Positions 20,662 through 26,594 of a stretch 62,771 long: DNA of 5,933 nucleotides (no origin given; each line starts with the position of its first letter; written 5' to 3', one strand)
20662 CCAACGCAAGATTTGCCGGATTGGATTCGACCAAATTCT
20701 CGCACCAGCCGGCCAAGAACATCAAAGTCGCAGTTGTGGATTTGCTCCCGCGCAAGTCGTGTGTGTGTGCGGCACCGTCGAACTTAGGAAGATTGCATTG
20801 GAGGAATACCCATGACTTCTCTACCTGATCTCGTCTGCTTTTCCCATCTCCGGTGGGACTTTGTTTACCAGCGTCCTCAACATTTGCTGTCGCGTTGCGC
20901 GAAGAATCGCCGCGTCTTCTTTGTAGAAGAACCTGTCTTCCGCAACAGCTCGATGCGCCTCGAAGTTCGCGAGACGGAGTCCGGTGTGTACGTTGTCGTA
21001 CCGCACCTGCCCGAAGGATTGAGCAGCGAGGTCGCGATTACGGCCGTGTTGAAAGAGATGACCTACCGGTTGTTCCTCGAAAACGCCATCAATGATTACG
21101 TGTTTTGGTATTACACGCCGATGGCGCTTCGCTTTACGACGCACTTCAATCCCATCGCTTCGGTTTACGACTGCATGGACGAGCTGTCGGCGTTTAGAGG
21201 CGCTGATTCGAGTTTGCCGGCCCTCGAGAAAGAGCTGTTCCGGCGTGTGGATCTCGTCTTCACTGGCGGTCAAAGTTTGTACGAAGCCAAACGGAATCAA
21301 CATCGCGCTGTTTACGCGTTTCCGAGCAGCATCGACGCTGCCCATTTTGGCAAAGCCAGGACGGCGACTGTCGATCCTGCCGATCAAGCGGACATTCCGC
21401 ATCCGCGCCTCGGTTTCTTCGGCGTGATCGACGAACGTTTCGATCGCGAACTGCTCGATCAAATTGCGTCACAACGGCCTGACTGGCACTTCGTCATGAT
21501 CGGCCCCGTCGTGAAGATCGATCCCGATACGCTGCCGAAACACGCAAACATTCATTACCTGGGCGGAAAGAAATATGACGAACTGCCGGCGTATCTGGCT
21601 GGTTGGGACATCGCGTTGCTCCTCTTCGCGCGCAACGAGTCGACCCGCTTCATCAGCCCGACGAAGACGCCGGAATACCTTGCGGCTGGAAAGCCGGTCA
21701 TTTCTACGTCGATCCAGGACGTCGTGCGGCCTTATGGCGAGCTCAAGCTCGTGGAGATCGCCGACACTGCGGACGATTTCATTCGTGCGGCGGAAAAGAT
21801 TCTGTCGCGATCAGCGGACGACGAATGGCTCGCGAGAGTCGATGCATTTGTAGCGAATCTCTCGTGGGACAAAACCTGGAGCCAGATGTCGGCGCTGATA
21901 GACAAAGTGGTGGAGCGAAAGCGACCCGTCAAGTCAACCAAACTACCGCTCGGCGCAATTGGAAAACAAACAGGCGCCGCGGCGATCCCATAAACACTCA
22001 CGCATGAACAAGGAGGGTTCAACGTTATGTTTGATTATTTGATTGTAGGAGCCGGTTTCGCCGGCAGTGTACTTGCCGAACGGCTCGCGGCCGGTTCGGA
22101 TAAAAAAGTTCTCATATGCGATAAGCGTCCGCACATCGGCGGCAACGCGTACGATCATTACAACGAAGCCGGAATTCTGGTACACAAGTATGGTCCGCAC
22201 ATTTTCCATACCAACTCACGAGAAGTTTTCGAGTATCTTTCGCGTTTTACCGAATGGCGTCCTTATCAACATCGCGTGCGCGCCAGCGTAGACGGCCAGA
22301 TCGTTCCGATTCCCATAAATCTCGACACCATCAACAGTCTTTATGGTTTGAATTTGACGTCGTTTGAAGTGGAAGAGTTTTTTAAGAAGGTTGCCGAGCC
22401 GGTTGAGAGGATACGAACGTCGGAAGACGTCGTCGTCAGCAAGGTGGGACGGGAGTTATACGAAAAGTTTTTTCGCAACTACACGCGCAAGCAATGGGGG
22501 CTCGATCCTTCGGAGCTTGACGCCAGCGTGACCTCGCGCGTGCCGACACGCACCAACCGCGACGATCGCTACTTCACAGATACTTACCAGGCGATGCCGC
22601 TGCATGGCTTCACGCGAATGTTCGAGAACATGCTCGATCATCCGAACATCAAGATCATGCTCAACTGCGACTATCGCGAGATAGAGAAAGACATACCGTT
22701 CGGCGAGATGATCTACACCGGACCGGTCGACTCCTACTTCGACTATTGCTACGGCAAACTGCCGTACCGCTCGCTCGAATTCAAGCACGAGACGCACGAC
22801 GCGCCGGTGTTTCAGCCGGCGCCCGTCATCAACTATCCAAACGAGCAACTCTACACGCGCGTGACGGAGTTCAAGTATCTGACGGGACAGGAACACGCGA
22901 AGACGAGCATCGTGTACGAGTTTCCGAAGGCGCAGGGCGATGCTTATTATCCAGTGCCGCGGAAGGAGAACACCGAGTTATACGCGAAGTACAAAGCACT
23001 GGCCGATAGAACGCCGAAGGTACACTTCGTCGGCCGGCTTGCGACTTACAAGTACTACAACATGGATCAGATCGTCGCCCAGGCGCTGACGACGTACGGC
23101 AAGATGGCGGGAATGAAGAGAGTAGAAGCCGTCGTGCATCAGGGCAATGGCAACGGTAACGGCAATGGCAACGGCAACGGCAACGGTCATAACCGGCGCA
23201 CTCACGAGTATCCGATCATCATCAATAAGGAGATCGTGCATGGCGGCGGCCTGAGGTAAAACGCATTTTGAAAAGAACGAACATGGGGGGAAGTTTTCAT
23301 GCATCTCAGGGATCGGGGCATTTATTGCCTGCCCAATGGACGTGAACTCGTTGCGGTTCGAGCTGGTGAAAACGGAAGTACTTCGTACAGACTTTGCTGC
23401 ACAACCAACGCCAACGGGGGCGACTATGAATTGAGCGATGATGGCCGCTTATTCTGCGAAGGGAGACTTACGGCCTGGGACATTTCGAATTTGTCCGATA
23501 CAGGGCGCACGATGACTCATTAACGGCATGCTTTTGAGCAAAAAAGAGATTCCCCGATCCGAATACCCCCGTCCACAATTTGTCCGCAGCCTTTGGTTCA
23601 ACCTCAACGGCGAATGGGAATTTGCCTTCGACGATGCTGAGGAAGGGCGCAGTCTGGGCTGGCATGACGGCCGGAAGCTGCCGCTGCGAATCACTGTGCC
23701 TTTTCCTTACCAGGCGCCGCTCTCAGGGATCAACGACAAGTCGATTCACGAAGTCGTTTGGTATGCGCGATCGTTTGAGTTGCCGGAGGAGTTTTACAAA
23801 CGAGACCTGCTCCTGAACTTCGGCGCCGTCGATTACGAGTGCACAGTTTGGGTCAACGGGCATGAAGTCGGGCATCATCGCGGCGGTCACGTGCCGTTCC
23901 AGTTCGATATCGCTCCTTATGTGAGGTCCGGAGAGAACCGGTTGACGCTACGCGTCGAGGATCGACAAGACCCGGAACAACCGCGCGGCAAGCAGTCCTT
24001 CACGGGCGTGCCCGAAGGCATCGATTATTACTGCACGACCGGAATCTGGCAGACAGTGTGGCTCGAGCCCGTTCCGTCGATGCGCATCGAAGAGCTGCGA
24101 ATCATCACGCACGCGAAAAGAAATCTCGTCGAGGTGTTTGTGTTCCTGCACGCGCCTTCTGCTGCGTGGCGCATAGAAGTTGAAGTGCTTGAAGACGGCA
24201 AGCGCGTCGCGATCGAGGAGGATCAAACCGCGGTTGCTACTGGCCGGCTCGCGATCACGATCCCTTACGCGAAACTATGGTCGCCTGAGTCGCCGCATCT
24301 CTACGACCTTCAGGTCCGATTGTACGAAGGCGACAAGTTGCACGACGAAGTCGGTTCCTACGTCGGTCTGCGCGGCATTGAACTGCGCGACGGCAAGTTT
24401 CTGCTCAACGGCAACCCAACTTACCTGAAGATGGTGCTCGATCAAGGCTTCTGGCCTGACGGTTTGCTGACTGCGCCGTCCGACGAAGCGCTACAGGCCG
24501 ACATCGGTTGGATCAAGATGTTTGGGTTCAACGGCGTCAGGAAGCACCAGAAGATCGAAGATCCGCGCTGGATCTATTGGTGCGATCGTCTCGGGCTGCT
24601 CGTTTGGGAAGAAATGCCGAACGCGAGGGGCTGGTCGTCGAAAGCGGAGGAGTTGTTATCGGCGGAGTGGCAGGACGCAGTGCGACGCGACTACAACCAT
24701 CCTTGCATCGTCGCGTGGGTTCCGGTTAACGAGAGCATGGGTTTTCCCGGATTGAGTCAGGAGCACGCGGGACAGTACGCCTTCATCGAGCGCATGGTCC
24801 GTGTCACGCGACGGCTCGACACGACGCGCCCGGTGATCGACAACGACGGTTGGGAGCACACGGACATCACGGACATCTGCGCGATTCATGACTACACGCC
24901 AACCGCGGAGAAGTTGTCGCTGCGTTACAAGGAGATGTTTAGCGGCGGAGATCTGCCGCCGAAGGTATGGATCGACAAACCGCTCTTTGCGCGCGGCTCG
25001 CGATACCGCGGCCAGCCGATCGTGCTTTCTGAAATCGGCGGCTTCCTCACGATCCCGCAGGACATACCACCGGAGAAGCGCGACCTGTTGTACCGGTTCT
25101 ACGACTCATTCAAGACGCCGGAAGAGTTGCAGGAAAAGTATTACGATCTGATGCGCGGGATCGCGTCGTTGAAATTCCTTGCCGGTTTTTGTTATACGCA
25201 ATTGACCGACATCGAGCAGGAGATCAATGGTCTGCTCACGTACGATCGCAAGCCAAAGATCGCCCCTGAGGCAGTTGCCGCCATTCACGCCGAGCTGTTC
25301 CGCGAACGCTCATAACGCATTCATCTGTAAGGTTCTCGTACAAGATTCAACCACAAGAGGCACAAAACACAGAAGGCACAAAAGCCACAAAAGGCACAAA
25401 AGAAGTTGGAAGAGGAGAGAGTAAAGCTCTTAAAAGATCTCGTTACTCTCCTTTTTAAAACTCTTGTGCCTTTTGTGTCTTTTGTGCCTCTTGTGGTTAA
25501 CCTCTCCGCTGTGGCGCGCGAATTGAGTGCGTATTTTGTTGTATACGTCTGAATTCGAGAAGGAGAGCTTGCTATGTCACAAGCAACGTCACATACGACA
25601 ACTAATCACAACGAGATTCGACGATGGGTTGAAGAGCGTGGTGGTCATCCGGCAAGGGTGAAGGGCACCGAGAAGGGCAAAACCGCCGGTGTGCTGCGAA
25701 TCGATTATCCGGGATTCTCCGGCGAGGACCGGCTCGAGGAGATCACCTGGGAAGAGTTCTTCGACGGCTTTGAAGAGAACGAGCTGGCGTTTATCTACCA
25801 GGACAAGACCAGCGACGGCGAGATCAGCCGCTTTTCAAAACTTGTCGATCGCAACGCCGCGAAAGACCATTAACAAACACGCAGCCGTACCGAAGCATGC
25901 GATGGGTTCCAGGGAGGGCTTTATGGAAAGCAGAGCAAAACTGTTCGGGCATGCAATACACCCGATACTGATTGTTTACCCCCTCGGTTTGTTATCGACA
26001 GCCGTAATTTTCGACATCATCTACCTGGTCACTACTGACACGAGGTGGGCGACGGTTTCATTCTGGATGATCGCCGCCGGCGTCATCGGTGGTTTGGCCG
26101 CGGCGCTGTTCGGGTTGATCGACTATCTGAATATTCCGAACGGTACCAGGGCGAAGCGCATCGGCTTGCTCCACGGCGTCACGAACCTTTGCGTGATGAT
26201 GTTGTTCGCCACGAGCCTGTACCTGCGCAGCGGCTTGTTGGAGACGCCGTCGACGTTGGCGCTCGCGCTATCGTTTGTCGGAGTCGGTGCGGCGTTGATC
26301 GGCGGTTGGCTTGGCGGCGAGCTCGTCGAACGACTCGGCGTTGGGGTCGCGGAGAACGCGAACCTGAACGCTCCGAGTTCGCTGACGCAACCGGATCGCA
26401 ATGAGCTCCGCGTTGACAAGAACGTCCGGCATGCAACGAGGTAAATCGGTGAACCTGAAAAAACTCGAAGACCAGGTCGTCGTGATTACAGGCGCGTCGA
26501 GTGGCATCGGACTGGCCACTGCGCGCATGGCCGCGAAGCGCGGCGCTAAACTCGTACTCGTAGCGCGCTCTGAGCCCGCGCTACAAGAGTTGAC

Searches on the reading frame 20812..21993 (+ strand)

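Call 10: search_protein_families(library=pfam, proteins=[window:20812-21993:+], max_evalue=0.001)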
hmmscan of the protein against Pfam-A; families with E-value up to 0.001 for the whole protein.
window:20812-21993:+ (393 aa): 3 families
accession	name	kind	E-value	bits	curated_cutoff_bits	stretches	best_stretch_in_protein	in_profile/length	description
PF13692.12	Glyco_trans_1_4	-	3.3e-08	34.3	27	1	214-332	24-141/142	Glycosyl transferases group 1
PF13524.12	Glyco_trans_1_2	-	2.8e-07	31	25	1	212-336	3-117/144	Glycosyl transferase-like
PF00534.26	Glycos_transf_1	-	0.00097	19.2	26.4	0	215-333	37-158/172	Glycosyl transferases group 1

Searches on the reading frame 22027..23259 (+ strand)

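Call 10: search_protein_families(library=pfam, proteins=[window:22027-23259:+], max_evalue=0.001)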
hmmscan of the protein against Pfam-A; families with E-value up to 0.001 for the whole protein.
window:22027-23259:+ (410 aa): 5 families
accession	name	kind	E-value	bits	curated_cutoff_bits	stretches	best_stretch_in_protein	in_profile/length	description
PF03275.19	GLF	-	9.4e-80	267.5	26.3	1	147-343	1-203/203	UDP-galactopyranose mutase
PF13450.12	NAD_binding_8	-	6.2e-18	65.3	21.9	1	6-74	1-68/68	NAD(P)-binding Rossmann-like domain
PF01266.30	DAO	-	0.00021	21.4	27.9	1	3-55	1-50/353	FAD dependent oxidoreductase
PF13454.12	NAD_binding_9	-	0.0004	20.8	21.8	1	6-77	2-71/155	FAD-NAD(P)-binding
PF12831.13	FAD_oxidored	-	0.00047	20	27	0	3-41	1-38/416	FAD dependent oxidoreductase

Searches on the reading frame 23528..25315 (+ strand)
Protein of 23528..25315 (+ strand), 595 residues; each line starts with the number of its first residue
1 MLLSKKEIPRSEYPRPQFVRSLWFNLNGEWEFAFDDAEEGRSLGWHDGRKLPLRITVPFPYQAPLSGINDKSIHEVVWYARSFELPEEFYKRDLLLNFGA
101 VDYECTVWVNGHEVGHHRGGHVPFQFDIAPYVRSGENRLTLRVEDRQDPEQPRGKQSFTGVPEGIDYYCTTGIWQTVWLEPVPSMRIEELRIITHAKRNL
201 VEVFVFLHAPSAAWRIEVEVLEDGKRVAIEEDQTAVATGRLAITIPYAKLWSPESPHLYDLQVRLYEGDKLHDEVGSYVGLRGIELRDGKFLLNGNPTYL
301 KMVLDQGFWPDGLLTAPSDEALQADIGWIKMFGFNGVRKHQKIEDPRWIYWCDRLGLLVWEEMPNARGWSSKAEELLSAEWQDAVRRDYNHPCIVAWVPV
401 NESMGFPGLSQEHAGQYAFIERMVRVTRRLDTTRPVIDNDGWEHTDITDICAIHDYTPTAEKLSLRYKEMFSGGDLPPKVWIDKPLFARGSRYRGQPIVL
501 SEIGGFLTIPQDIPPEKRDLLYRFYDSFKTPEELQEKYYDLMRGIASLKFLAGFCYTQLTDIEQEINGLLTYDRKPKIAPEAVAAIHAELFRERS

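Call 10: search_protein_families(library=pfam, proteins=[window:23528-25315:+], max_evalue=0.001)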
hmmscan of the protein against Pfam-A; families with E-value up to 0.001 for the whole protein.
window:23528-25315:+ (595 aa): 5 families
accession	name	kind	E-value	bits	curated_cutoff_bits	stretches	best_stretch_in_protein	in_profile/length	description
PF02837.24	Glyco_hydro_2_N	-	1.3e-22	81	28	1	25-179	3-165/169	Glycosyl hydrolases family 2, sugar binding domain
PF02836.23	Glyco_hydro_2_C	-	2e-15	57.2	21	1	284-457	1-179/302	Glycosyl hydrolases family 2, TIM barrel domain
PF22666.2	Glyco_hydro_2_N2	-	3.9e-12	47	27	1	64-153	33-127/167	Glycosyl hydrolase 2 galactose-binding domain-like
PF00703.27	Glyco_hydro_2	-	5.4e-11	43.7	23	1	210-282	32-109/109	Glycosyl hydrolases family 2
PF21467.3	BetaGal_gal-bd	-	0.00069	20.1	27.3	0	77-120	2-43/62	Beta-galactosidase, galactose-binding domain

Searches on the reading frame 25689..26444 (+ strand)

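Call 10: search_protein_families(library=pfam, proteins=[window:25689-26444:+], max_evalue=0.001)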
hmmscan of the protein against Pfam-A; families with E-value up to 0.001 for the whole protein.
window:25689-26444:+ (251 aa): 1 family
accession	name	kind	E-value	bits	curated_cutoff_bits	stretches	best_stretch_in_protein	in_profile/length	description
PF09990.14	DUF2231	-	2.3e-34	118.9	26.4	1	87-221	1-138/139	Predicted membrane protein (DUF2231)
